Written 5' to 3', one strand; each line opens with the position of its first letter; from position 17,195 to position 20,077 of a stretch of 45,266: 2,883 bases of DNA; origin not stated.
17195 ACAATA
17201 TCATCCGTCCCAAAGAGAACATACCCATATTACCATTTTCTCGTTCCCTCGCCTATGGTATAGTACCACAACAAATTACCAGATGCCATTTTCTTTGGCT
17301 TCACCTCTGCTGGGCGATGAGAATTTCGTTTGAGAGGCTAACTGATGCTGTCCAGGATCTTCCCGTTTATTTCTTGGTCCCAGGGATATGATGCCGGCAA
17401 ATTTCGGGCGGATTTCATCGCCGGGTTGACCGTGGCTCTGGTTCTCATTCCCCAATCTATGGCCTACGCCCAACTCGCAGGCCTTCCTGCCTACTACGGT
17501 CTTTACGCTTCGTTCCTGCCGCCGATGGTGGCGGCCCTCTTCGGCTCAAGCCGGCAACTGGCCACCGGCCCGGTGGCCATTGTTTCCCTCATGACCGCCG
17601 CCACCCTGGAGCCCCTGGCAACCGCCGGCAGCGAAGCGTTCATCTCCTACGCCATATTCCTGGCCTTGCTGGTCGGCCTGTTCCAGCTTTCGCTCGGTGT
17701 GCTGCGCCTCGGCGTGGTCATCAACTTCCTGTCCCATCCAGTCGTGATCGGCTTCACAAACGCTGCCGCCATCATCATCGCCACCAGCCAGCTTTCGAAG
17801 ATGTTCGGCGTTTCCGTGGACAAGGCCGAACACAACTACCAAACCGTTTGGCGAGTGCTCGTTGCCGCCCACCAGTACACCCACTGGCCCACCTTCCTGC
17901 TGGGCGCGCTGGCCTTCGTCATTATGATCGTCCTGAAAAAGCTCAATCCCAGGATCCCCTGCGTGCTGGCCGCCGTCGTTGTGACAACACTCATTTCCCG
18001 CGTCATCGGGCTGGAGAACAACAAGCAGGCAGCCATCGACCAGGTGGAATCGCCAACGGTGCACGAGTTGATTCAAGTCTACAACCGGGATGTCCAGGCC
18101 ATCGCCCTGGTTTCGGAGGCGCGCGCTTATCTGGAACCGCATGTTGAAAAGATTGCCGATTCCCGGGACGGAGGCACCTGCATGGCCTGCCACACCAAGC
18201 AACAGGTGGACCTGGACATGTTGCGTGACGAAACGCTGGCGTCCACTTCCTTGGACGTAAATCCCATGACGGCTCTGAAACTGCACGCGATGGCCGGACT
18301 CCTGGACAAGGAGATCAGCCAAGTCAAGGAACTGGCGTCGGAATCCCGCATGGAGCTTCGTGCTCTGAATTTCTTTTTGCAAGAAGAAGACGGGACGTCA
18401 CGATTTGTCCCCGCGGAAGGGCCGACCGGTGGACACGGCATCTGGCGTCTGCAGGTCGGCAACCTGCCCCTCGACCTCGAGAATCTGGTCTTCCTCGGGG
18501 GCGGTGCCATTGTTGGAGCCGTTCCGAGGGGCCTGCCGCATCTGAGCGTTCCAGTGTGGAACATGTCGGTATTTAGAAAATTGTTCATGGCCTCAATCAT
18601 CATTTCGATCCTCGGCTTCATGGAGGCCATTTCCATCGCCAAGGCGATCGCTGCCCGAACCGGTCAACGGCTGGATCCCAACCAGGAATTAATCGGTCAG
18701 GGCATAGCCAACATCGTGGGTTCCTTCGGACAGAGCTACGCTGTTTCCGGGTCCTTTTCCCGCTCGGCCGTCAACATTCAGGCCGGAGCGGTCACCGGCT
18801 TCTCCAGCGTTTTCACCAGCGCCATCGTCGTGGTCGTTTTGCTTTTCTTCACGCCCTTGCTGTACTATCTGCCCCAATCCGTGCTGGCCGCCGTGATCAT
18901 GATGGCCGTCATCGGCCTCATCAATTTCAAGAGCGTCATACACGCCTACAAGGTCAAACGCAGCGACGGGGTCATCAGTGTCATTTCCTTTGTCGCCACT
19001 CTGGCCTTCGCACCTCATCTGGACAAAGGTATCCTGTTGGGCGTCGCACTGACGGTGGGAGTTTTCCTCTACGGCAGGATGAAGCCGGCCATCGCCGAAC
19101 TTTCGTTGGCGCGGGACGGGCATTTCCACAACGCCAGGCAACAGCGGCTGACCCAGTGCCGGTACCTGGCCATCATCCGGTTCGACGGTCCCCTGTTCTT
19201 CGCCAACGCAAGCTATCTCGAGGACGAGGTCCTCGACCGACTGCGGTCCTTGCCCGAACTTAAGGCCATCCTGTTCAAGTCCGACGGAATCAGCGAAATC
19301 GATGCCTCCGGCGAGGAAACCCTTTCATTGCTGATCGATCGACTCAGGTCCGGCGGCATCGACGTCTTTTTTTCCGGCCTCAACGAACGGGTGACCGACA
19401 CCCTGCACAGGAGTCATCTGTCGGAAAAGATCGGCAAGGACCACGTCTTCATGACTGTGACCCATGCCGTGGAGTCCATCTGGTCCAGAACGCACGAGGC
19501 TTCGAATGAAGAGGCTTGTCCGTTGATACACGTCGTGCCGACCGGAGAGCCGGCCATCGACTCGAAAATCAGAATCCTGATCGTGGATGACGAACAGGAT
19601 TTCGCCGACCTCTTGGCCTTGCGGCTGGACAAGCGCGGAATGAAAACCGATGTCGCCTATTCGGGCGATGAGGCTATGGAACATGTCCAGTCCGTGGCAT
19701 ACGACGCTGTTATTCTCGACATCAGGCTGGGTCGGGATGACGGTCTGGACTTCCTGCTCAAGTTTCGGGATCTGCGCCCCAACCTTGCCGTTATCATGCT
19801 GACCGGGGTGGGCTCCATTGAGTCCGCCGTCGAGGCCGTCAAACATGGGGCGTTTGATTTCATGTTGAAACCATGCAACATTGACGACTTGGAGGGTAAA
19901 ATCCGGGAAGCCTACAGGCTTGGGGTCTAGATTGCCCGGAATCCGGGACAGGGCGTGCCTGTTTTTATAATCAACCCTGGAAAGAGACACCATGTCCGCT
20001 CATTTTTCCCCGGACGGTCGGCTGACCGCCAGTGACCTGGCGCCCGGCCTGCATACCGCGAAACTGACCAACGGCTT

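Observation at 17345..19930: SulP/SLC26 transporter carrying its own receiver domain and a predicted periplasmic insert with a haem-c (CXXCH) motif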

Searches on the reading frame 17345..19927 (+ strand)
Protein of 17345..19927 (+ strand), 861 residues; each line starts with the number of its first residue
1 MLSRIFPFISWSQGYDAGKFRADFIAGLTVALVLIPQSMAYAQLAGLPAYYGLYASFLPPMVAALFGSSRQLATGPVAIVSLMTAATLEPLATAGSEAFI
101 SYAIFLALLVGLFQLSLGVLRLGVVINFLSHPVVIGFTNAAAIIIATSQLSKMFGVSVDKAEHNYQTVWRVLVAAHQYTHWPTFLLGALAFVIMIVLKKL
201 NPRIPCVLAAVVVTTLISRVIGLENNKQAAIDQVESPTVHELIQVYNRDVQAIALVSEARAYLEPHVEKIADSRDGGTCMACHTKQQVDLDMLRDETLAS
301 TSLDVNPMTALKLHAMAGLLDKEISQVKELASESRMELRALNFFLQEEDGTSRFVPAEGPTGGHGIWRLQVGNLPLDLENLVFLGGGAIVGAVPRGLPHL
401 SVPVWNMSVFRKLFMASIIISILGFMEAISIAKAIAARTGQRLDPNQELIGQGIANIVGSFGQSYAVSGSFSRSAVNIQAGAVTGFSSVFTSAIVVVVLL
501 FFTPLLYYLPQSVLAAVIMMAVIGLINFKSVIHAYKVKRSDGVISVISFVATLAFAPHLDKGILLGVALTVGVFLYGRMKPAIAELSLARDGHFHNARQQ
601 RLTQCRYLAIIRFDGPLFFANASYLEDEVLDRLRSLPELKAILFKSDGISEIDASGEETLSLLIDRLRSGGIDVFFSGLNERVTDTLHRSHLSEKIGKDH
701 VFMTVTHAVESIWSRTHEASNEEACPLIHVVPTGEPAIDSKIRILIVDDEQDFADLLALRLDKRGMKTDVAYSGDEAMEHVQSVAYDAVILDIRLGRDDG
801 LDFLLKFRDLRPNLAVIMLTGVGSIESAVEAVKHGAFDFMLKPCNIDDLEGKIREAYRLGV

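Call 3: search_protein_families(library=pfam, proteins=[window:17345-19927:+], max_evalue=0.01)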
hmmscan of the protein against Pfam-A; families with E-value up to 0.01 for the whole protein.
window:17345-19927:+ (861 aa): 3 families
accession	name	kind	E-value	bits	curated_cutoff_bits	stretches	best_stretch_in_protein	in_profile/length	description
PF00916.26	Sulfate_transp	-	2.5e-107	359.4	23.2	2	20-232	1-219/380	Sulfate permease family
PF00072.30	Response_reg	-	8.6e-26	90.7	30.2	1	744-853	1-110/111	Response regulator receiver domain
PF01740.26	STAS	-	1.2e-14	54.4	22.6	1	609-707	11-105/106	STAS domain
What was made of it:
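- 18008..18502 (+): Insert of about 165 aa in the TM7-TM8 (gate-to-core) linker, predicted periplasmic. It consists of a strand, a 36-aa helix, the apex loop, two return helices and a four-stranded sheet. Split Pfam match (call 3).
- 19169..19465 (+): STAS domain (Pfam aa 609-707) with the D653-A-S655-G motif. Pfam 1.2e-14 (call 3).
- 19574..19903 (+): Receiver (REC) domain, aa 744-853. Phospho-acceptor D792 is at nt 19718-19720. Also D748, D749, T820 and K842. Pfam 8.6e-26 (call 3).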

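Call 4: search_protein_families(library=ncbifam, proteins=[window:17345-19927:+], max_evalue=0.01)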
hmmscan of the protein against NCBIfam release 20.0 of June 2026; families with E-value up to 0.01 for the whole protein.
window:17345-19927:+ (861 aa): 92 families (the best 25 are shown)
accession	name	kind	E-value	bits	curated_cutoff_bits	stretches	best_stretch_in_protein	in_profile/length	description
TIGR00815.1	sulP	subfamily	9.4e-137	456.8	380.45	2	387-708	236-565/565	sulfate permease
NF008660.1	PRK11660.1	equivalog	2e-74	251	614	2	404-714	272-567/572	C4-dicarboxylic acid transporter DauA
NF050096.1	BicarbTportBicA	equivalog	5.9e-42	143.9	880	2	389-710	221-541/547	bicarbonate transporter BicA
NF008469.0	PRK11361.1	equivalog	9.6e-23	80.6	714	1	741-858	4-121/461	acetoacetate metabolism transcriptional regulator AtoC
NF033791.1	ActR_PrrA_rreg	equivalog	1.3e-21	77.4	250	1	744-850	4-110/173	ActR/PrrA/RegA family redox response regulator transcription factor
NF051870.1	NAssimRespRegNtrX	equivalog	3.7e-21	75.5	600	1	743-849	3-111/452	nitrogen assimilation response regulator NtrX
NF041946.1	LuxO_transreg_Vib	equivalog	3.8e-20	72.1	800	1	747-855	2-110/463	quorum-sensing sigma-54 dependent transcriptional regulator LuxO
NF007689.0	PRK10365.1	equivalog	5.6e-20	71.6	760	1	739-856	3-120/441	sigma-54-dependent response regulator transcription factor ZraR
NF011695.0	PRK15115.1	equivalog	1.4e-18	66.9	763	1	742-857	7-122/445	two-component system response regulator GlrR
TIGR01818.1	ntrC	equivalog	5.3e-17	61.8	558.6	1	744-849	1-106/463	nitrogen regulation protein NR(I)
NF040534.1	resp_reg_YycF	equivalog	5.2e-16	58.6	340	1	743-854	2-112/231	response regulator YycF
NF006900.1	PRK09390.1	equivalog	6e-16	58.6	255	1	741-857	4-120/203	response regulator FixJ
NF007928.2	PRK10643.1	equivalog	1e-15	58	330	1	743-856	2-115/216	two-component system response regulator PmrA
NF051850.1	RespRegRprY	equivalog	1.4e-15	57.4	370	1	739-854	2-117/234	response regulator transcription factor RprY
NF012023.0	PRK15479.1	equivalog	1.6e-15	57.3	337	1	742-857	1-116/224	transcriptional regulator TctD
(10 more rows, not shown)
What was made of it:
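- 17345..19930 (+): Whole gene: SLC26/SulP core with periplasmic insert, then STAS, then REC (861 aa). Pfam and NCBIfam hits (calls 3, 4).
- On SLC26/SulP anion transporter family: TIGR00815 scores 456.8 bits against a cut-off of 380 (calls 3, 4).
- Checked: TIGR00815 sulP scores 456.8 bits against a cut-off of 380 (call 4).
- Pfam and TIGR00815 hits (calls 3, 4).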

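Call 5: find_homologous_proteins(query=window:17345-19927:+, max_evalue=1e-10)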
Query window:17345-19927:+ (861 aa): 8000 proteins with E <= 1e-10 among 8000 candidates; the best 120 are listed.
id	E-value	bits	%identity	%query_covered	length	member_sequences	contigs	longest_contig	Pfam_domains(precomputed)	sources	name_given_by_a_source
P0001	0.0e+0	1839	97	100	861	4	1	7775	PF01740.27,PF00916.27,PF00072.31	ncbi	-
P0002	0.0e+0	1577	84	100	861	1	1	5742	PF01740.27,PF00916.27,PF00072.31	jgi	jgi:MFS superfamily sulfate permease-like transporter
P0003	0.0e+0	1549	82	100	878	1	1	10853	PF01740.27,PF00916.27,PF00072.31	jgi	jgi:SulP family sulfate permease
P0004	0.0e+0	1534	82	100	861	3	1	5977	PF01740.27,PF00916.27,PF00072.31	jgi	jgi:SulP family sulfate permease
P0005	0.0e+0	1530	81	100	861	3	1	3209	PF01740.27,PF00916.27,PF00072.31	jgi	jgi:SulP family sulfate permease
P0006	0.0e+0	1467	78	100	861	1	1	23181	PF01740.27,PF00916.27,PF00072.31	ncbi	-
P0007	0.0e+0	1362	72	99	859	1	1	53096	PF01740.27,PF00916.27,PF00072.31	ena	-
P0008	0.0e+0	1354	70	100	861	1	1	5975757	PF01740.27,PF00916.27,PF00072.31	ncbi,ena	-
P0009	0.0e+0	1348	56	85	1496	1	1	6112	PF01740.27,PF00916.27,PF13466.13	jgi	jgi:anti-anti-sigma factor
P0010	0.0e+0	1346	70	100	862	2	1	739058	PF01740.27,PF00916.27,PF00072.31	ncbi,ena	-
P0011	0.0e+0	1339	70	100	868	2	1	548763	PF01740.27,PF00916.27,PF00072.31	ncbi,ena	-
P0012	0.0e+0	1334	69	100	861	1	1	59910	PF01740.27,PF00916.27,PF00072.31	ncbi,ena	-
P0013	0.0e+0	1310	68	100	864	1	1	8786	PF01740.27,PF00916.27,PF00072.31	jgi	jgi:MFS superfamily sulfate permease-like transporter/ActR/RegA family two-component response regula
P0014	0.0e+0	1290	69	100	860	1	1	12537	PF01740.27,PF00916.27,PF00072.31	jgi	jgi:sulfate permease, SulP family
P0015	0.0e+0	1285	67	100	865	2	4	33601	PF01740.27,PF00916.27,PF00072.31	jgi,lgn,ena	-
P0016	0.0e+0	1275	55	85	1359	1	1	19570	PF01740.27,PF10742.15,PF09924.16,PF00916.27,PF13466.13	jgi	jgi:SulP family sulfate permease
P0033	0.0e+0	1221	65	99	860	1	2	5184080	PF01740.27,PF00916.27,PF00072.31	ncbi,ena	-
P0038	0.0e+0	1147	57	85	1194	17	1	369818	PF01740.27,PF00916.27,PF13466.13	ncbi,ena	-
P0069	0.0e+0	1052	52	85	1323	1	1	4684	PF01740.27,PF00916.27,PF00072.31,PF13466.13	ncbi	-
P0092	0.0e+0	1025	56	85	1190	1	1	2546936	PF01740.27,PF00916.27,PF13466.13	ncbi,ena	-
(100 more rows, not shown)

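Call 25: search_protein_families(library=pfam, proteins=[P0038, P0016, P0009, P0069], max_evalue=1)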
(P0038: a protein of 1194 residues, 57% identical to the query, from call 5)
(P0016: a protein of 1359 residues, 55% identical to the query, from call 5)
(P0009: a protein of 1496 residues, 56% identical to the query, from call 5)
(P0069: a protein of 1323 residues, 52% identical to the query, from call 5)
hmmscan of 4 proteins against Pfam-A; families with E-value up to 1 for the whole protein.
P0038 (1194 aa): 5 families
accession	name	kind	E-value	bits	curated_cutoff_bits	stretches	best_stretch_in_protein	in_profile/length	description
PF00916.26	Sulfate_transp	-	1.2e-102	343.9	23.2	2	22-239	1-227/380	Sulfate permease family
PF01740.26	STAS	-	6.6e-42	142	22.6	4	613-711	12-106/106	STAS domain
PF13466.11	STAS_2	-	2.4e-11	44.1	29.2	3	1066-1146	1-78/80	STAS domain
PF16983.11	MFS_MOT1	-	0.0042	17.9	30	1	437-525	18-108/111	Molybdate transporter of MFS superfamily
PF09282.15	Mago-bind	-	0.23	11.9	20.6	0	894-903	11-20/27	Mago binding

P0016 (1359 aa): 15 families
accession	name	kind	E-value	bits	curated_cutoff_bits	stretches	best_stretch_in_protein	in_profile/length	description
PF00916.26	Sulfate_transp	-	1.7e-104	350.1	23.2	2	26-237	1-220/380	Sulfate permease family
PF01740.26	STAS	-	5.7e-65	216.2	22.6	5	765-869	4-104/106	STAS domain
PF13466.11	STAS_2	-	6.9e-33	113.1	29.2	5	1228-1307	2-78/80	STAS domain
PF10742.14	DUF2555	-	2.5e-11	43.7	25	2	970-995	8-33/55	Protein of unknown function (DUF2555)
PF09924.15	LPG_synthase_C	-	4.1e-06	26.5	27.5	1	821-874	59-113/298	Phosphatidylglycerol lysyltransferase, C-terminal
PF04763.17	DUF562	-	8e-05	22.6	25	0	947-986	10-49/146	Protein of unknown function (DUF562)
PF00389.36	2-Hacid_dh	-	0.0018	18.4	24.6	0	786-827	49-87/134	D-isomer specific 2-hydroxyacid dehydrogenase, catalytic domain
PF17773.7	UPF0176_N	-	0.0073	17.1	26.2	0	1241-1287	18-64/92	UPF0176 acylphosphatase like domain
PF23746.1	Gp41_Mu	-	0.019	15.5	27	0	918-956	57-96/107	Tail assembly protein gp41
PF22662.2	Csa3_N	-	0.032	14.7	27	0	1236-1290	5-62/120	Csa3 CRISPR-associated Rossmann-like domain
PF09670.15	Cas_Cas02710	-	0.036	14.3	27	0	1246-1285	112-151/153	Csm6 HEPN domain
PF09485.15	CRISPR_Cse2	-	0.12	13.2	24.6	0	671-698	94-121/137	CRISPR-associated protein Cse2 (CRISPR_cse2)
PF17944.6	Arg_decarbox_C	-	0.14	13.1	23.3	0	936-955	8-28/51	Arginine decarboxylase C-terminal helical extension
PF07216.17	LcrG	-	0.2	12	24.1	0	941-992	27-77/91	LcrG protein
PF13897.11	GOLD_2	-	0.27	11.9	28.4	1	1293-1323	86-116/140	Golgi-dynamics membrane-trafficking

P0009 (1496 aa): 5 families
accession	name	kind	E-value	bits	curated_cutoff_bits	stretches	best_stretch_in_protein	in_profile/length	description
PF00916.26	Sulfate_transp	-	6.4e-104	348.2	23.2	2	22-259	1-239/380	Sulfate permease family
PF01740.26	STAS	-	3.4e-73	242.6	22.6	6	762-862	9-105/106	STAS domain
PF13466.11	STAS_2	-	8.6e-32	109.6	29.2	5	616-696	2-79/80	STAS domain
PF21429.2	Gp44_C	-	8.5e-05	23.1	27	0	1450-1472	24-45/58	Sliding-clamp-loader large subunit, C-terminal domain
PF22482.2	AsnC_trans_reg_3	-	0.00069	20.1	24.4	0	1378-1402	54-78/95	PF0864 C-terminal dimeric alpha+beta barrel domain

P0069 (1323 aa): 8 families
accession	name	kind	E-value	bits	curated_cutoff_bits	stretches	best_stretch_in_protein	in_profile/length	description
PF00916.26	Sulfate_transp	-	3e-103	346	23.2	2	19-245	1-228/380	Sulfate permease family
PF01740.26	STAS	-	6.9e-42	142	22.6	4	607-706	9-104/106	STAS domain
PF00072.30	Response_reg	-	9.4e-26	90.6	30.2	1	1197-1306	1-110/111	Response regulator receiver domain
PF13466.11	STAS_2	-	7.9e-12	45.6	29.2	3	1064-1140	1-74/80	STAS domain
PF22608.2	DNAX_ATPase_lid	-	0.00056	20.1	27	0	584-597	23-36/49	DNA polymerase III clamp loader subunit, ATPase lid domain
PF16983.11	MFS_MOT1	-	0.00061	20.5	30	1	434-521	25-107/111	Molybdate transporter of MFS superfamily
PF21332.3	AmiR_N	-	0.038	14.4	27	1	1195-1304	1-105/111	AmiR, N-terminal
PF11845.13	Tll0287-like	-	0.067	14.1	24.1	1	255-288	82-115/144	Tll0287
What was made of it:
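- Tried and rejected: A faint Tll0287-like hit in P0069 (E 0.067, call 25) is too weak to use.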

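Call 26: predict_structure(alignment_id=A1)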
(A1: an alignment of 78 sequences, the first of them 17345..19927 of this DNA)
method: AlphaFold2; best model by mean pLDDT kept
length: 861 residues; sequences in the alignment: 78
mean_pLDDT: 77.6   pTM: 0.65
mean pLDDT of the five models: 77.6, 72.3, 69.3, 66.5, 64.7
residues with pLDDT >= 90: 45; 70-90: 649; 50-70: 145; < 50: 22
segments of 3 or more residues with pLDDT < 50: 283-290, 734-739
pLDDT, mean of each block of 10 residues (from residue 1): 69 81 81 78 82 77 68 65 79 72 87 87 69 76 85 82 83 84 89 89 78 86 80 84 87 76 68 54 46 51 62 71 79 84 80 74 67 82 75 69 75 82 74 64 74 84 74 68 76 79 78 85 77 76 84 78 70 62 72 77 83 75 76 81 85 74 83 87 81 82 84 80 72 48 89 89 89 90 90 85 88 89 73 86 85 82 64
secondary structure, 60 per line:
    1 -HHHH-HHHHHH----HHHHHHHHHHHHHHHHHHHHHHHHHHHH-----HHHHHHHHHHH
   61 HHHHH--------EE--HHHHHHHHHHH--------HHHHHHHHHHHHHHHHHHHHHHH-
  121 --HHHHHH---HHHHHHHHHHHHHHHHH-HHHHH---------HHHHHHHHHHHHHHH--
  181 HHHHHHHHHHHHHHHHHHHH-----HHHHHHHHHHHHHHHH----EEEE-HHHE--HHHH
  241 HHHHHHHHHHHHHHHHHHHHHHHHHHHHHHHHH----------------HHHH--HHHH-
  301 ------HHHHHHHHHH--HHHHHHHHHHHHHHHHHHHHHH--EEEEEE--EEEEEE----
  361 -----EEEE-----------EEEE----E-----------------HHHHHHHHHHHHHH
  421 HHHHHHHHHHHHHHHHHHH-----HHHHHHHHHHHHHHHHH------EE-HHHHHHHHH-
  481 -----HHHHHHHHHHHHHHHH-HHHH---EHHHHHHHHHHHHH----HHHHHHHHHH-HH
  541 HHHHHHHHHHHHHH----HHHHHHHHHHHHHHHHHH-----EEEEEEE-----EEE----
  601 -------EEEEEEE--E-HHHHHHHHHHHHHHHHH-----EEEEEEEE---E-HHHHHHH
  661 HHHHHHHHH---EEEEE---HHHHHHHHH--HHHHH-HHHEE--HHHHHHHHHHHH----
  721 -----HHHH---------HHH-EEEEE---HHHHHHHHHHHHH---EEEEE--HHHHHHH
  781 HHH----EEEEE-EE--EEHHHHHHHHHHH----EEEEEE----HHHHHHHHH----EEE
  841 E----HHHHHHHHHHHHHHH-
elements in order (helices of 4 or more, strands of 3 or more residues): H2-5 H7-12 H17-44 H50-65 H78-88 H97-119 H123-128 H132-148 H150-154 H164-178 H181-200 H206-221 E226-229 H237-273 H290-293 H296-299 H307-316 H319-340 E343-348 E351-356 E366-369 E381-384 H407-439 H445-461 H471-479 H486-501 H503-506 H511-523 H528-537 H539-554 H559-576 E582-588 E594-596 E608-614 H619-635 E641-648 H654-669 E673-677 H681-689 H692-696 H705-716 H726-729 E743-747 H751-763 E767-771 H774-783 E788-792 H800-810 E815-820 H825-833 E838-841 H846-860
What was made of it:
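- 17345..19930 (+): AF2 model with mean pLDDT 77.6 (call 26).
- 18563..19072 (+): TM8-TM14 (aa 407-576), the second inverted repeat. Includes E427 (proton site) and S470-F471-S472-R473 (anion site). AF2 helices, seven segments (call 26).
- On SLC26/SulP anion transporter family: The AF2 model shows 14 segments with strand-plus-short-helix at aa 74-88 and 468-479 (call 26).
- On c-type cytochrome (covalent haem protein): Seven segments separate it from the STAS domain (call 26).
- Seven predicted membrane segments lie between the insert and the STAS domain (call 26).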

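Call 31: find_encoding_contigs(protein=P0008, flank=8000, max_places=2)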
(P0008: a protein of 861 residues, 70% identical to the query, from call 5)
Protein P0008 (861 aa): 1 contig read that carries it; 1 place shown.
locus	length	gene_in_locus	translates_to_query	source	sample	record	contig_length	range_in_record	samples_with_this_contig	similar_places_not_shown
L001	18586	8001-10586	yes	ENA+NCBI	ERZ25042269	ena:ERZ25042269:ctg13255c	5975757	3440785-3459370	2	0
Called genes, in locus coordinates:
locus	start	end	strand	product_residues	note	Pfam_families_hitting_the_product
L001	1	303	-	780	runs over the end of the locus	PF07940:Hepar_II_III_C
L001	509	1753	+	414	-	PF04389:Peptidase_M28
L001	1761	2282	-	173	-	PF02698:DUF218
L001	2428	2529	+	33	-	-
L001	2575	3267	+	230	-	PF07238:PilZ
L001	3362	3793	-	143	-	PF00072:Response_reg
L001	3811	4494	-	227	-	PF00512:HisKA (faint)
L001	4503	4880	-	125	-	PF00072:Response_reg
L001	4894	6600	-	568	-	PF00512:HisKA, PF02518:HATPase_c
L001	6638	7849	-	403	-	PF13189:Cytidylate_kin2, PF00072:Response_reg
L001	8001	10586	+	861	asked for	PF00916:Sulfate_transp, PF01740:STAS, PF00072:Response_reg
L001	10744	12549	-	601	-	PF00989:PAS, PF08448:PAS_4 (weak), PF13188:PAS_8, PF13426:PAS_9, PF00512:HisKA, PF02518:HATPase_c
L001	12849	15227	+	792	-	PF01564:Spermine_synth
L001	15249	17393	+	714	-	-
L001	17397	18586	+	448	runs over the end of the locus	PF03062:MBOAT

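Call 32: find_encoding_contigs(protein=P0033, flank=8000, max_places=2)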
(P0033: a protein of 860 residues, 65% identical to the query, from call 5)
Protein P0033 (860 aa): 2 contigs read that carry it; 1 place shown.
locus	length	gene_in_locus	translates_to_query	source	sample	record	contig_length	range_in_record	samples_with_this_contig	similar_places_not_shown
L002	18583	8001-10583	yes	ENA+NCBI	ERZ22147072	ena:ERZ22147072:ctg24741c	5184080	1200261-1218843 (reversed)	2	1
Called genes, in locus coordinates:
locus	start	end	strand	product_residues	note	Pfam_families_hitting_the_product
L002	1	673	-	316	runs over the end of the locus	PF10609:ParA, PF13614:AAA_31 (faint), PF01656:CbiA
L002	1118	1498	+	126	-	-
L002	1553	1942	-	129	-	PF02537:CRCB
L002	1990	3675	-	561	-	PF03662:Glyco_hydro_79n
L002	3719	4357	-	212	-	-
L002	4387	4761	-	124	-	PF00072:Response_reg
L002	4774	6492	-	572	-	PF02743:dCache_1, PF00512:HisKA, PF02518:HATPase_c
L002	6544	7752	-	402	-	PF13189:Cytidylate_kin2, PF00072:Response_reg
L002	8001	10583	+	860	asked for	PF00916:Sulfate_transp, PF01740:STAS, PF00072:Response_reg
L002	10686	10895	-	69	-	-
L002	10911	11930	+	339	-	-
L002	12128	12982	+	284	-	PF01435:Peptidase_M48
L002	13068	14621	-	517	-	PF07498:Rho_N, PF07497:Rho_RNA_bind, PF00006:ATP-synt_ab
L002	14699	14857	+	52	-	-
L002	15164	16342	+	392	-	PF01381:HTH_3, PF12844:HTH_19 (weak), PF13443:HTH_26 (weak), PF13560:HTH_31, PF06114:Peptidase_M78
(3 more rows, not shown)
